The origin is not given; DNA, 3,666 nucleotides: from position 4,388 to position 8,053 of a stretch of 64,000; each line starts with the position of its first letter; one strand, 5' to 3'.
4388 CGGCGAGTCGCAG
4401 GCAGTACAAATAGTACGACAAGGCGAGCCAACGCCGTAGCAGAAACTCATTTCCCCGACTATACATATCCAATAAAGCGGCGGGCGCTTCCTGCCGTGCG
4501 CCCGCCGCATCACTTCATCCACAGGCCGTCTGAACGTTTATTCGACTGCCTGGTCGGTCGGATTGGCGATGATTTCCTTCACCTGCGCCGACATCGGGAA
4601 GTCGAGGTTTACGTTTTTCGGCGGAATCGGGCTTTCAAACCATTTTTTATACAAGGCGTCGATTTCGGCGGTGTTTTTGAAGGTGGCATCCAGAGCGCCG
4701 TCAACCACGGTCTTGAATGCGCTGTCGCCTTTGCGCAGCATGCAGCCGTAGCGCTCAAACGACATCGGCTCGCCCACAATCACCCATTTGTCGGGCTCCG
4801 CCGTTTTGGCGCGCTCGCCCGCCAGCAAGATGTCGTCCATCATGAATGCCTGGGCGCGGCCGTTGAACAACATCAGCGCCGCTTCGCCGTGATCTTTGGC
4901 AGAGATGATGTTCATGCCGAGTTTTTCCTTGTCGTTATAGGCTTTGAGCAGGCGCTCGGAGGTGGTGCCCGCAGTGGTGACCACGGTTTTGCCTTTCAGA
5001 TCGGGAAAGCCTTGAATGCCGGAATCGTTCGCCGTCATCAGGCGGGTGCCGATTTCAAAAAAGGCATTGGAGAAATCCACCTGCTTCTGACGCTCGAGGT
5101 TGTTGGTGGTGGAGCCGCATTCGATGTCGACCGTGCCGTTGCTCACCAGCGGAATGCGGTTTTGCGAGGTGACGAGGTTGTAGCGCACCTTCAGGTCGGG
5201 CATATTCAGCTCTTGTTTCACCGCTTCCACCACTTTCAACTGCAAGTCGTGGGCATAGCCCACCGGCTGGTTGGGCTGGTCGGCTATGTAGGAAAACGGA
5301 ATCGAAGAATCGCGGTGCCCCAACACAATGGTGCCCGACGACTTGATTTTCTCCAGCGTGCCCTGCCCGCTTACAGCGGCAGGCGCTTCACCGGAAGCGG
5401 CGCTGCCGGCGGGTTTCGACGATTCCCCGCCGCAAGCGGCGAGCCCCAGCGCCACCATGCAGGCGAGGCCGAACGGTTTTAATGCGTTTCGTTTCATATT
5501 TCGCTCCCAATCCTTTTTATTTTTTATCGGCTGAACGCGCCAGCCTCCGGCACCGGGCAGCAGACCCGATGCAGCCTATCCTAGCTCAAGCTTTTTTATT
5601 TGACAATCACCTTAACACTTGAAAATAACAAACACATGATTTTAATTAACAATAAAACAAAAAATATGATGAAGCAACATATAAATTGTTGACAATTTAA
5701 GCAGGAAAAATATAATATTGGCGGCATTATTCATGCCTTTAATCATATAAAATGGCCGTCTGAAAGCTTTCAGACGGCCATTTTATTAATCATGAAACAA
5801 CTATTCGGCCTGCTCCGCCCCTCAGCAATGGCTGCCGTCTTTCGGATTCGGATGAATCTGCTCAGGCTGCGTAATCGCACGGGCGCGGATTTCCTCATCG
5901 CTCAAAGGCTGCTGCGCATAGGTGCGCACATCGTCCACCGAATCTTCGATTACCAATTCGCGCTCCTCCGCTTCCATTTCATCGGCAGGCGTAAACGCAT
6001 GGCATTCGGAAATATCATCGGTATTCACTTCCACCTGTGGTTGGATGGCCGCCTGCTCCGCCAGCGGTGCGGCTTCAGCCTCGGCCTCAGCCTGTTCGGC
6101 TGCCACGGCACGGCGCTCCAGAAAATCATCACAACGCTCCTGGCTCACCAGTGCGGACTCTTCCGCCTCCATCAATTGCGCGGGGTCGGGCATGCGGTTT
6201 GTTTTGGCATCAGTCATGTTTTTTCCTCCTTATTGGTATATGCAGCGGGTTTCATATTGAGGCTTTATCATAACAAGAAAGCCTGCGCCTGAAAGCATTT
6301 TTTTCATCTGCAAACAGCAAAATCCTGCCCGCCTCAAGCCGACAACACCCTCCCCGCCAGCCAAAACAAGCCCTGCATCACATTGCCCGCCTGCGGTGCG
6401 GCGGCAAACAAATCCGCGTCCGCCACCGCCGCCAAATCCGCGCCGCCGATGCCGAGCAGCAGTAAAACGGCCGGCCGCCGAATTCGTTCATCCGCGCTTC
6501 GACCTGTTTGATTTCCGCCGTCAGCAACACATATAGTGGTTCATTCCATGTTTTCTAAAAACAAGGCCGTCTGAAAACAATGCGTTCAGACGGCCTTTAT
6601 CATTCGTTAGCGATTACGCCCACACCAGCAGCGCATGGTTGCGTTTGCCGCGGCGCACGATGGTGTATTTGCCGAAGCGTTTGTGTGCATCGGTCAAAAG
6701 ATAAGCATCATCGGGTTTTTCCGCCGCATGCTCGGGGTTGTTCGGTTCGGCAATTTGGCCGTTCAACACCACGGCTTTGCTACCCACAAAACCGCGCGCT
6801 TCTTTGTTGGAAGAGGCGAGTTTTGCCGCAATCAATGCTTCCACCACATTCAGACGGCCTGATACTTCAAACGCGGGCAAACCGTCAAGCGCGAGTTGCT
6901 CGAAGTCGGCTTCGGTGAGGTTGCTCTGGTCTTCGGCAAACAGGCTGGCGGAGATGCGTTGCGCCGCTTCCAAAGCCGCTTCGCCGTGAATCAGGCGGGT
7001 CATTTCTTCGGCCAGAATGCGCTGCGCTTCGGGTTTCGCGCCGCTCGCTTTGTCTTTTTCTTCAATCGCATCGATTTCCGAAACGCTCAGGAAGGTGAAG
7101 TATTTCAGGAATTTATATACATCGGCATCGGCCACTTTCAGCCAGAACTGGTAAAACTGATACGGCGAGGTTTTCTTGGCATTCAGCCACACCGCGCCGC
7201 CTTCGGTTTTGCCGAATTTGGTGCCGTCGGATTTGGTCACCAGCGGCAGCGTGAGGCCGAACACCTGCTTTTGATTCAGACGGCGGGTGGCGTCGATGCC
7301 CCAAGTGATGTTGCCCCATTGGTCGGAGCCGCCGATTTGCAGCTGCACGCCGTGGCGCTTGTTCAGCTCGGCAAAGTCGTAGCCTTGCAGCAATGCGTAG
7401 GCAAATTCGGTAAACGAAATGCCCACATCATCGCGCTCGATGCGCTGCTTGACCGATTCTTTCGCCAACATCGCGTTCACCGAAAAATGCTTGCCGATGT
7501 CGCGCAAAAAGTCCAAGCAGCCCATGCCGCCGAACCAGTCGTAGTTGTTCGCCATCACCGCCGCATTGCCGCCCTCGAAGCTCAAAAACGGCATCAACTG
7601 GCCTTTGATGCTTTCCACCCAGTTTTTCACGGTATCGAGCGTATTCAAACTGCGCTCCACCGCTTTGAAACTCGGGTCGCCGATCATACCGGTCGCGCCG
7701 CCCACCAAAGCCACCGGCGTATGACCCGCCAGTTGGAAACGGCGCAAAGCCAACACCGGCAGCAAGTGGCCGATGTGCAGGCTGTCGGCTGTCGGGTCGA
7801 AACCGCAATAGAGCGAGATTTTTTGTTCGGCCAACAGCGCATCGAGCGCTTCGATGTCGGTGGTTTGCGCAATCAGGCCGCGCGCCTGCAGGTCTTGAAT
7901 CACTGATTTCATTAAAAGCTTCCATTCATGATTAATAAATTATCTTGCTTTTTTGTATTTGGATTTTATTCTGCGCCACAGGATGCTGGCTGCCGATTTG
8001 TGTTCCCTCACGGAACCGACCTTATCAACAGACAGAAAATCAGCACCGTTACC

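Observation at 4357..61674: A family of Correia-like TATAG...CTATA elements in at least five inverted-repeat variants and three size classes, about 25 copies in 64 kb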

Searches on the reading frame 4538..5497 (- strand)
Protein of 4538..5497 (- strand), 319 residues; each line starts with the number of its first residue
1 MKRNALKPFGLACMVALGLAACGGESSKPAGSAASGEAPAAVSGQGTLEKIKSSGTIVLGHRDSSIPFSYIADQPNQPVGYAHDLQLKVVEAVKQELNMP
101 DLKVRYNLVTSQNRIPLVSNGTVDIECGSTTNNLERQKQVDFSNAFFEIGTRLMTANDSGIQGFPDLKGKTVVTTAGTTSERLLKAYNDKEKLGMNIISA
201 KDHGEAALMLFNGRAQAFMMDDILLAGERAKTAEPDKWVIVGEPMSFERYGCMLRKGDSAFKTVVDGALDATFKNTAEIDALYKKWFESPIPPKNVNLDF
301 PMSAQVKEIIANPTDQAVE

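Call 22: search_protein_families(library=ncbifam, proteins=[window:4538-5497:-])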
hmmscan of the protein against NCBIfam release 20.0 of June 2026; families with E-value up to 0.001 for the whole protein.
window:4538-5497:- (319 aa): 12 families
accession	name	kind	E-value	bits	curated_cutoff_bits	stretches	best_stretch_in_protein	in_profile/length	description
NF008063.0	PRK10797.1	subfamily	1.2e-109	366.1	375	1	33-318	19-301/302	glutamate/aspartate ABC transporter substrate-binding protein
TIGR01096.1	3A0103s03R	subfamily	9.5e-27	94.1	256.35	1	42-287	12-250/250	lysine/arginine/ornithine ABC transporter substrate-binding protein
NF008885.0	PRK11917.1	equivalog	5.5e-20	72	373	1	40-286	23-257/259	bifunctional adhesin/ABC transporter aspartate/glutamate-binding protein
NF007029.0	PRK09495.1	equivalog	3.2e-19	69.7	303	1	56-289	26-245/248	glutamine ABC transporter substrate-binding protein GlnH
TIGR04262.1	orph_peri_GRRM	subfamily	1.8e-18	66.7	190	1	57-283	3-220/257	extracellular substrate binding-like orphan protein GrrP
NF008426.0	PRK11260.1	equivalog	4.4e-17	62.2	312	1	39-289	25-262/266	cystine ABC transporter substrate-binding protein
NF041764.1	ArtI_Ecoli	equivalog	4.9e-10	39.2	522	1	56-288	22-242/243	arginine ABC transporter substrate-binding protein ArtI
NF011586.0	PRK15010.1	equivalog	2.5e-07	30.5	440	1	108-288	69-254/260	lysine/arginine/ornithine ABC transporter substrate-binding protein ArgT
NF008112.0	PRK10859.1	equivalog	6.9e-07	28.1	354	1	44-224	32-205/483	membrane-bound lytic murein transglycosylase MltF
NF052427.1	StpK7MSMEG_1200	equivalog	1.2e-06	27.3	900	1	45-162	352-460/601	serine/threonine protein kinase StpK7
NF041765.1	ArtJ_Ecoli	equivalog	1.4e-05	24.8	510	1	115-287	73-241/243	arginine ABC transporter substrate-binding protein ArtJ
NF011965.0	PRK15437.1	equivalog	5.6e-05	22.8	459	1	115-268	78-235/260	histidine ABC transporter substrate-binding protein HisJ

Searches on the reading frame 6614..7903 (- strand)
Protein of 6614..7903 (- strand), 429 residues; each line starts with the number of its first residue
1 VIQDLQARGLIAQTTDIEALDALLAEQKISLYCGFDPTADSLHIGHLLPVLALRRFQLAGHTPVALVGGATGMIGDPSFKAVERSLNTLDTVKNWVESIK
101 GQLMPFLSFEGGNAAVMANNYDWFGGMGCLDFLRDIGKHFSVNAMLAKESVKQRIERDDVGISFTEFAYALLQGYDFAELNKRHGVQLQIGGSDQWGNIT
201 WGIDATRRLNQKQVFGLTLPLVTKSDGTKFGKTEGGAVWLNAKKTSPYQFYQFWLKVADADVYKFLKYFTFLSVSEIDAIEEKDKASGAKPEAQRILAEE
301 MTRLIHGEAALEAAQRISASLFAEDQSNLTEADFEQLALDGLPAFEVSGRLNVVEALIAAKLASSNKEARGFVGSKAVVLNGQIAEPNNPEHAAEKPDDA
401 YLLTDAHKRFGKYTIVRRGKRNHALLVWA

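Call 63: search_protein_families(library=pfam, proteins=[window:6614-7903:-], max_evalue=0.00001)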
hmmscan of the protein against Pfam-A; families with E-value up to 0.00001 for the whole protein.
window:6614-7903:- (429 aa): 2 families
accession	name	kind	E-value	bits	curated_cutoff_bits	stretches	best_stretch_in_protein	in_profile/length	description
PF00579.31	tRNA-synt_1b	-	3.8e-84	282.9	21.1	1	26-322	3-291/292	tRNA synthetases class I (W and Y)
PF22421.1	SYY_C-terminal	-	2.9e-14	53.2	27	1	333-425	1-82/83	Tyrosine--tRNA ligase SYY-like C-terminal domain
